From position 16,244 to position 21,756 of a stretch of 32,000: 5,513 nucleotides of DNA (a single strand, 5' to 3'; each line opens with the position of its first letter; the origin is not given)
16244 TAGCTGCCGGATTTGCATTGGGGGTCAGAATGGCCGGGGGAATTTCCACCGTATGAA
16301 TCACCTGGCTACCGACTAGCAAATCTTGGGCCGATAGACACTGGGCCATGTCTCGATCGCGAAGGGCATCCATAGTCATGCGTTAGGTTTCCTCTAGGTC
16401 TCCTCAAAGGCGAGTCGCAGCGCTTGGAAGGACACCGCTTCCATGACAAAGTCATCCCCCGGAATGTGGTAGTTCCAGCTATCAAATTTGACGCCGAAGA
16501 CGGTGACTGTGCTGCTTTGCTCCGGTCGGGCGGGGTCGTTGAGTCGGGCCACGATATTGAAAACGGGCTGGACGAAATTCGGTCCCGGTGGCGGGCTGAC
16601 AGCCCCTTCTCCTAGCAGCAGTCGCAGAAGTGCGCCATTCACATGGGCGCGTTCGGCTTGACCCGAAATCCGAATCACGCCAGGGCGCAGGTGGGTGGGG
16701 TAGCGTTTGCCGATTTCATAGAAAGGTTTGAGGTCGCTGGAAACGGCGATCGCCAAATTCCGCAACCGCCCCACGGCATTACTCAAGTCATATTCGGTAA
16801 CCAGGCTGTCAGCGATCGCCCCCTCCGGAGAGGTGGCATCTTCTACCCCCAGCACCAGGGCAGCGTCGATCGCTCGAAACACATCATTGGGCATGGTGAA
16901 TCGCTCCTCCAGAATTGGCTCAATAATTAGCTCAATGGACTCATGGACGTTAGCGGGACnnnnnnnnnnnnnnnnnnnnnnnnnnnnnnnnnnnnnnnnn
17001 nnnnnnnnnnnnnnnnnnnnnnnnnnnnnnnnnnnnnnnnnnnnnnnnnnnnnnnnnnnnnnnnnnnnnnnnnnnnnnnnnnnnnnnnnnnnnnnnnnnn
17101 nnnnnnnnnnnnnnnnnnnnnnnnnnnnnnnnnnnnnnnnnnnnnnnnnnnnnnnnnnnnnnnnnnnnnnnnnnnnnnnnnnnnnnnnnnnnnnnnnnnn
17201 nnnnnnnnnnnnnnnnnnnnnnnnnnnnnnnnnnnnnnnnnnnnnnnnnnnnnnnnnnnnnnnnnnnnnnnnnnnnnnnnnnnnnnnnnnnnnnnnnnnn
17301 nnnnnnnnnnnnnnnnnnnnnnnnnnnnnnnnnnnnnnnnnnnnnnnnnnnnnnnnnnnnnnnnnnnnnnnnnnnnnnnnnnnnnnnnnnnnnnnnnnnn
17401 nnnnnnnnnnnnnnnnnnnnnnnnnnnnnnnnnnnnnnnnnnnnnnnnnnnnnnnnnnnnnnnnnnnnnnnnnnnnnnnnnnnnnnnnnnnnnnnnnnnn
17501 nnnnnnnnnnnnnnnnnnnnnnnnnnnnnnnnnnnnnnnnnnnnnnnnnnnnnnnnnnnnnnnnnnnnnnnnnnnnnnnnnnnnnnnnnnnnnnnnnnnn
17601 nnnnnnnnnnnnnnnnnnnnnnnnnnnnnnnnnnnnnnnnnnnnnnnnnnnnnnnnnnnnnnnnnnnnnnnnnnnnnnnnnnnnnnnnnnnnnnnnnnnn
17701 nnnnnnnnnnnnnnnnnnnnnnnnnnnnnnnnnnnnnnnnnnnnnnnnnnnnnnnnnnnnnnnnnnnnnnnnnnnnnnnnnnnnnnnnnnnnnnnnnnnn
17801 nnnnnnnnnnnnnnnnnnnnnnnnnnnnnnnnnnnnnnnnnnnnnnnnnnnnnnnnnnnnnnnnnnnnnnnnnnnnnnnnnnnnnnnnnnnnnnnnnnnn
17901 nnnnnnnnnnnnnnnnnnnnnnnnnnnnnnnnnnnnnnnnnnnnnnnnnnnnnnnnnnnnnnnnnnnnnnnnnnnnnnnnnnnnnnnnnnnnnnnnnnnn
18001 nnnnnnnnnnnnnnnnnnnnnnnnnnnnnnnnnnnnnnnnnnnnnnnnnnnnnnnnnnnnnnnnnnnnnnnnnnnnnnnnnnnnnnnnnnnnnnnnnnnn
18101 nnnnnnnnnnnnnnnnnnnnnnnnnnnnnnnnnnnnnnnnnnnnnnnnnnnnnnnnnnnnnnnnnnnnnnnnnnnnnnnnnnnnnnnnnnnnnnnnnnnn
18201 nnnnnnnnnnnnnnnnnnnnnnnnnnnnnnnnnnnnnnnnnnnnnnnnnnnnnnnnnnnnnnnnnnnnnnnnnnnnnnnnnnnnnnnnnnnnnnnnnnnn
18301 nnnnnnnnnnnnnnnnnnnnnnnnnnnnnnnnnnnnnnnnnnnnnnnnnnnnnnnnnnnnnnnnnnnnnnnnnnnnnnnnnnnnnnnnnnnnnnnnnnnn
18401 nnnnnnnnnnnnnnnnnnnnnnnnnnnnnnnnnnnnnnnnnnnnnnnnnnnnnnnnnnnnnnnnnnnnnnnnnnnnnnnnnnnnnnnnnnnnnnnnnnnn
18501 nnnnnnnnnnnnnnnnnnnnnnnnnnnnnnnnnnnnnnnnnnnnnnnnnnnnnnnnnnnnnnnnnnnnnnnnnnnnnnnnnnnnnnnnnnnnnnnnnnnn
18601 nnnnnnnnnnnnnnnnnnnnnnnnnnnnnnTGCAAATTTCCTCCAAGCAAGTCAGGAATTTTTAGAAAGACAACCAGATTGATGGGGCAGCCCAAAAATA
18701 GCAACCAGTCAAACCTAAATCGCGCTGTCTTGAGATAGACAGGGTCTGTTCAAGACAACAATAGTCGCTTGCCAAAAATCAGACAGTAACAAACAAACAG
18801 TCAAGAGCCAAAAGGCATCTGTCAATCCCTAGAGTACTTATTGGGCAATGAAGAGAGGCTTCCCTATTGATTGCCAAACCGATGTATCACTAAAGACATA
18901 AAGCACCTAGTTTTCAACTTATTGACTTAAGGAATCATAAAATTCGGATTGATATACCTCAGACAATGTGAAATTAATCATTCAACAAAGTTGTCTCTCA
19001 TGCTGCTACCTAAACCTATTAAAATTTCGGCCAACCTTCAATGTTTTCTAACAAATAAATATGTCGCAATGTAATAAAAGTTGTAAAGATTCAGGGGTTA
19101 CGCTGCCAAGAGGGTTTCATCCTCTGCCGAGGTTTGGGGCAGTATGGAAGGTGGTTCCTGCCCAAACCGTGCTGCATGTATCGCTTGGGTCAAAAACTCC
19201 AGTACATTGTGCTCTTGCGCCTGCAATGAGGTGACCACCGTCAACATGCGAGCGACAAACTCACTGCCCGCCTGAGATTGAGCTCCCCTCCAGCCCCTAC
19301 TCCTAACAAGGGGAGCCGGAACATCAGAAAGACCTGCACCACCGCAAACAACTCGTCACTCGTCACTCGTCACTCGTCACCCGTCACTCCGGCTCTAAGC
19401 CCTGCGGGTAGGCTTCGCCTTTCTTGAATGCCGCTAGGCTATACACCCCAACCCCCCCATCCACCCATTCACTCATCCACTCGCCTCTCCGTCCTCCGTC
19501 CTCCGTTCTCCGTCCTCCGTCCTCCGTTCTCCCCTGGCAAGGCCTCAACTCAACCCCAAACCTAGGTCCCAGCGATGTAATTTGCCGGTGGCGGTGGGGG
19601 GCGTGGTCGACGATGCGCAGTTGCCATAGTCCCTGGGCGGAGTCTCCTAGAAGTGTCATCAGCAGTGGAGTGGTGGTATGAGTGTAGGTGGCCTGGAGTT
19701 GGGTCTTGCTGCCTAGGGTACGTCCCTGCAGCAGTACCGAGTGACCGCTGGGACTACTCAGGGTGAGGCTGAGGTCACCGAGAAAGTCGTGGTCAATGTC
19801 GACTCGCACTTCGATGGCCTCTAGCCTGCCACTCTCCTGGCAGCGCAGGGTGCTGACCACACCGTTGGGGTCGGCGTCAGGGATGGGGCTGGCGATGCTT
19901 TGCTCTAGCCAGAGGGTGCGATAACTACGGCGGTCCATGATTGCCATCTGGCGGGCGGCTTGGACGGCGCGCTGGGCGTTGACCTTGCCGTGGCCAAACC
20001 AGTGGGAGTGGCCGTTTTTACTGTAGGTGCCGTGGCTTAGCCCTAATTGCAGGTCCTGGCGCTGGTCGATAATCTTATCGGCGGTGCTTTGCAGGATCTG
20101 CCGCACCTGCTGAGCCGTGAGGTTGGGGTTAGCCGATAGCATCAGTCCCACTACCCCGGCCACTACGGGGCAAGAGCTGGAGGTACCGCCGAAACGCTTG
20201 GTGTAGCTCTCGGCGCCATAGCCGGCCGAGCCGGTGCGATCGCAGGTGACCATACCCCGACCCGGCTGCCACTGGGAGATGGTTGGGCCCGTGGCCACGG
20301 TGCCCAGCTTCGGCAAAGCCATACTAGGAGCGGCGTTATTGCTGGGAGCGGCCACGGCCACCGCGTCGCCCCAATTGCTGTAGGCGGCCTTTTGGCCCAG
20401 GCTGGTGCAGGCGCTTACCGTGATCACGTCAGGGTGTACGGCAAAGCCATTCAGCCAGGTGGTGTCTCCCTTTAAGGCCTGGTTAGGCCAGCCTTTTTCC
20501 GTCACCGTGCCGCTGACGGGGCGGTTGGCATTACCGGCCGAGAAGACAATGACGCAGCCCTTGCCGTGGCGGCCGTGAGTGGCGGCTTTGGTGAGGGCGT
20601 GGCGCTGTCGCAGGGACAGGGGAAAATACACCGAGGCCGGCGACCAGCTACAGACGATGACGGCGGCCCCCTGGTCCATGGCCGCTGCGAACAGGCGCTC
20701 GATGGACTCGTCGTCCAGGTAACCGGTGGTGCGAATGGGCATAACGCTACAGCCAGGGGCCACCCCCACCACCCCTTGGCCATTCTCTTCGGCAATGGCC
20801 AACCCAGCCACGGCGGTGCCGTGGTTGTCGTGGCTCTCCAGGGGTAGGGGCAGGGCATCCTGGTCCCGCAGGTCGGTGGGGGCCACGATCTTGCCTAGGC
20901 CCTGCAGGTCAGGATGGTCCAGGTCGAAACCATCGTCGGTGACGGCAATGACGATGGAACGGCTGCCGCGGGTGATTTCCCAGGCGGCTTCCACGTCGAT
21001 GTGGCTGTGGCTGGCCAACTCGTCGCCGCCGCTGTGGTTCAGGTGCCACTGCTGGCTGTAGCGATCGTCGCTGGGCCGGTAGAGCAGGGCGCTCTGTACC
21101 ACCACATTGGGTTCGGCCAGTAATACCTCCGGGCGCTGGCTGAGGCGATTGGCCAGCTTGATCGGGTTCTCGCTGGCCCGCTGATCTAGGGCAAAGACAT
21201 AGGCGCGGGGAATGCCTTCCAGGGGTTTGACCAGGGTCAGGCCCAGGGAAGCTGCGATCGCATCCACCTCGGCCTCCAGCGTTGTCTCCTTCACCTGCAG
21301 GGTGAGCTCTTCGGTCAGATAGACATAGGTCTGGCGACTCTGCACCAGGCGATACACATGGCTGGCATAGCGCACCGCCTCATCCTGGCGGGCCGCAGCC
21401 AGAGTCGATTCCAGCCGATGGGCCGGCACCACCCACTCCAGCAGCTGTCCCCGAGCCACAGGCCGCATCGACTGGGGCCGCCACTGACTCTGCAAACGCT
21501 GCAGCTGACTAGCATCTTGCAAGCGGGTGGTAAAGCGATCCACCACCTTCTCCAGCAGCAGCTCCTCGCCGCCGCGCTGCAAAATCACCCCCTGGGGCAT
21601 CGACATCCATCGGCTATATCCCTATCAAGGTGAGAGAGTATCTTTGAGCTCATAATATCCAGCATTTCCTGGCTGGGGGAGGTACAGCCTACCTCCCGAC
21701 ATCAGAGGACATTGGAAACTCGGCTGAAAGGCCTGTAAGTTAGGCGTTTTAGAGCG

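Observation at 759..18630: Head-less contractile tail operon in Mu/P2 gene order, likely a tailocin/eCIS-type injection system with non-canonical additions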

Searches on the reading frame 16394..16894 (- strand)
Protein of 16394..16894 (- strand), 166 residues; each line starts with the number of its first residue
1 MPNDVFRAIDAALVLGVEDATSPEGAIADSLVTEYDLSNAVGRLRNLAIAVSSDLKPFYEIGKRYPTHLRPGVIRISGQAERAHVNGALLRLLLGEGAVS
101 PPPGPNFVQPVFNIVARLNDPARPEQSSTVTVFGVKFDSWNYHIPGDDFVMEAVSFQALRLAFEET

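Call 3: search_protein_families(library=pfam, proteins=[window:16394-16894:-], max_evalue=0.01)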
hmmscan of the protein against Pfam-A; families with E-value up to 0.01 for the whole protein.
window:16394-16894:- (166 aa): 0 families

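Call 10: search_protein_families(library=phrogs, proteins=[window:16394-16894:-], max_evalue=0.01)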
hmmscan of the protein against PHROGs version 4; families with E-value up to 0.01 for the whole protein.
window:16394-16894:- (166 aa): 2 families
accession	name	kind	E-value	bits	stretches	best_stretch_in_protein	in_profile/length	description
phrog_290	-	tail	0.00042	20.7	1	41-160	211-318/411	minor tail protein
phrog_8234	-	unknown function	0.0019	18.5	1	40-95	31-85/255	-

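Call 37: search_solved_structures(query=A4, max_evalue=10)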
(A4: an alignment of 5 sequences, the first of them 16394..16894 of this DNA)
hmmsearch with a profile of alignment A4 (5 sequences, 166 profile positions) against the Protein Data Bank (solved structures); distinct sequences matched with E-value up to 10: 0.

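Call 39: search_protein_families(library=ncbifam, proteins=[window:16394-16894:-], max_evalue=0.1)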
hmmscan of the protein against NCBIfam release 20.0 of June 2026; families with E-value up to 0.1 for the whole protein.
window:16394-16894:- (166 aa): 0 families

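Call 70: search_protein_families(library=pfam, proteins=[window:16394-16894:-], max_evalue=1)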
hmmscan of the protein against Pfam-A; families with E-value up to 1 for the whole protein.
window:16394-16894:- (166 aa): 0 families

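Call 103: search_protein_families(library=phrogs, alignment_id=A4, max_evalue=1)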
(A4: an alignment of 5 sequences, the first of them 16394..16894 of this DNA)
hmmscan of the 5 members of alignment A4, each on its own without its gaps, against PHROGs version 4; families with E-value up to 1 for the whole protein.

A. member 1, window:16394-16894:- (166 aa): 3 families
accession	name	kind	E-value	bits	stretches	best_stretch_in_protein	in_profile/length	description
phrog_290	-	tail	0.00042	20.7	1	41-160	211-318/411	minor tail protein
phrog_8234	-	unknown function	0.0019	18.5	1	40-95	31-85/255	-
phrog_37910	-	unknown function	0.42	11.9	1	109-146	21-57/79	-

B. families by the number of members that match (of 5 scanned): 5 families
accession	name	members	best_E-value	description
phrog_8234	-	5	0.00034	-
phrog_290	-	4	0.00042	minor tail protein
phrog_37163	-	1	0.029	-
phrog_37910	-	1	0.42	-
phrog_365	-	1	0.48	tail protein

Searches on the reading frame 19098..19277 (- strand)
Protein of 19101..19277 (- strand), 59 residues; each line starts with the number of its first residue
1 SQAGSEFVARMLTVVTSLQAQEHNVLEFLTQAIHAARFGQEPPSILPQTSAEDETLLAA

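Call 70: search_protein_families(library=pfam, proteins=[window:19098-19247:-], max_evalue=1)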
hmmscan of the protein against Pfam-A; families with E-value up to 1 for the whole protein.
window:19098-19247:- (49 aa): 0 families

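Call 98: search_dna_similar(query=window:19101-19277:-, collection=plasmids, mode=protein, max_evalue=0.001, max_rows=8)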
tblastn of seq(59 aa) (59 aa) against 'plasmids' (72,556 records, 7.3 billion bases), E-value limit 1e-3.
Records with a match: 10; places in all: 10; records where one place covers at least 80% of the query: 6.
Best place of each record, by identity: 60-80% 5; <60% 5.
By first word of the organism name: Nostoc 2; Chroococcidiopsis 2; Kovacikia 2; Microcystis 1; Aulosira 1; Calothrix 1; Brasilonema 1.
By predicted mobility (MOB-suite, as given by PLSDB): non-mobilizable 7; conjugative 3.
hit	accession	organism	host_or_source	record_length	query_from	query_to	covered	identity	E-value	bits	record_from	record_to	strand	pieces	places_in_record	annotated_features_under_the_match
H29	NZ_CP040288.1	Nostoc sp. C057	Phaeoceros,pure culture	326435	1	51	86%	68.6%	4e-14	71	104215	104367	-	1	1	IS66 family transposase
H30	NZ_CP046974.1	Microcystis aeruginosa FD4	unialgal culture,freshwater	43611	1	50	85%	66.0%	1e-13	70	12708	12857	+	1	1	none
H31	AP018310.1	Aulosira laxa NIES-50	-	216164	1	47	80%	63.8%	4e-12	65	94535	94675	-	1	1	transposase IS66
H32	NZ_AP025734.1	Nostoc cf. commune SO-36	-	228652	1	44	75%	68.2%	4e-11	62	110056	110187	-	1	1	IS66 family transposase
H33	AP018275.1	Calothrix sp. NIES-4101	-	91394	1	52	88%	57.7%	7e-13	67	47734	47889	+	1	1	transposase, unclassified family protein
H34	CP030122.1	Brasilonema octagenarum UFV-E1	Eucalyptus grandis,mixed culture,leaves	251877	1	48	81%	60.4%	2e-12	66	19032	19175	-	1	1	none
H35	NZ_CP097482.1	Chroococcidiopsis sp. CCNUC1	cell culture,soil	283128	1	51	86%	54.9%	1e-9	58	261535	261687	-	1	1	IS66 family transposase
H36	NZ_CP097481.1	Chroococcidiopsis sp. CCNUC1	cell culture,soil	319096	1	51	86%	54.9%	1e-9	58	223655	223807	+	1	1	IS66 family transposase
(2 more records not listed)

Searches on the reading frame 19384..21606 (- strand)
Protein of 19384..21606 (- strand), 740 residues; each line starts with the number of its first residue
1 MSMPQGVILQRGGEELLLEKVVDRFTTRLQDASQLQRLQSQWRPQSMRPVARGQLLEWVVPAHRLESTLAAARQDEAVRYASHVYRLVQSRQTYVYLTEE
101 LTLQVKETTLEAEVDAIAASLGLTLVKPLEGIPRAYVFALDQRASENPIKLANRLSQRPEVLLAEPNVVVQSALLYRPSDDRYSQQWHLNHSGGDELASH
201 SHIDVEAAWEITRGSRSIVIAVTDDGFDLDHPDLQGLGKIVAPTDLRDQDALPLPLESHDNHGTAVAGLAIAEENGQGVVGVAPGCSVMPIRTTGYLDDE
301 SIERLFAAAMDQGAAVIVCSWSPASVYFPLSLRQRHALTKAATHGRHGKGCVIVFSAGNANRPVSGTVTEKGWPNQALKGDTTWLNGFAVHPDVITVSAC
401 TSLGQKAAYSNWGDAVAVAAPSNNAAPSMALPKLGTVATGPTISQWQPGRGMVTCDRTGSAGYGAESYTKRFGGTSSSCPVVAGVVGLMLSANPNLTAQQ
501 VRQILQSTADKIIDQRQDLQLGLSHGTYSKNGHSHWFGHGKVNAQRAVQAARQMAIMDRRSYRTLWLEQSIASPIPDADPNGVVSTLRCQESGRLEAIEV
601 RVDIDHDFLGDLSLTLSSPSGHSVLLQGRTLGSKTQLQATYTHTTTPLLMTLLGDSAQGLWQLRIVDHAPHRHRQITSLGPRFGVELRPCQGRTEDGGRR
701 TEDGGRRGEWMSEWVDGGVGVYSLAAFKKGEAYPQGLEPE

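Call 7: search_protein_families(library=pfam, proteins=[window:19384-21606:-], max_evalue=0.01)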
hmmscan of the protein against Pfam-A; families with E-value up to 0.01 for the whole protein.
window:19384-21606:- (740 aa): 2 families
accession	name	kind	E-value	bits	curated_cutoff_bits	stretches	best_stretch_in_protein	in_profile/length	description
PF00082.27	Peptidase_S8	-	1e-38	133.8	21.8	1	216-522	2-274/288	Subtilase family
PF01483.27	P_proprotein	-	2.5e-13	50.4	21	1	595-676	1-79/86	Proprotein convertase P-domain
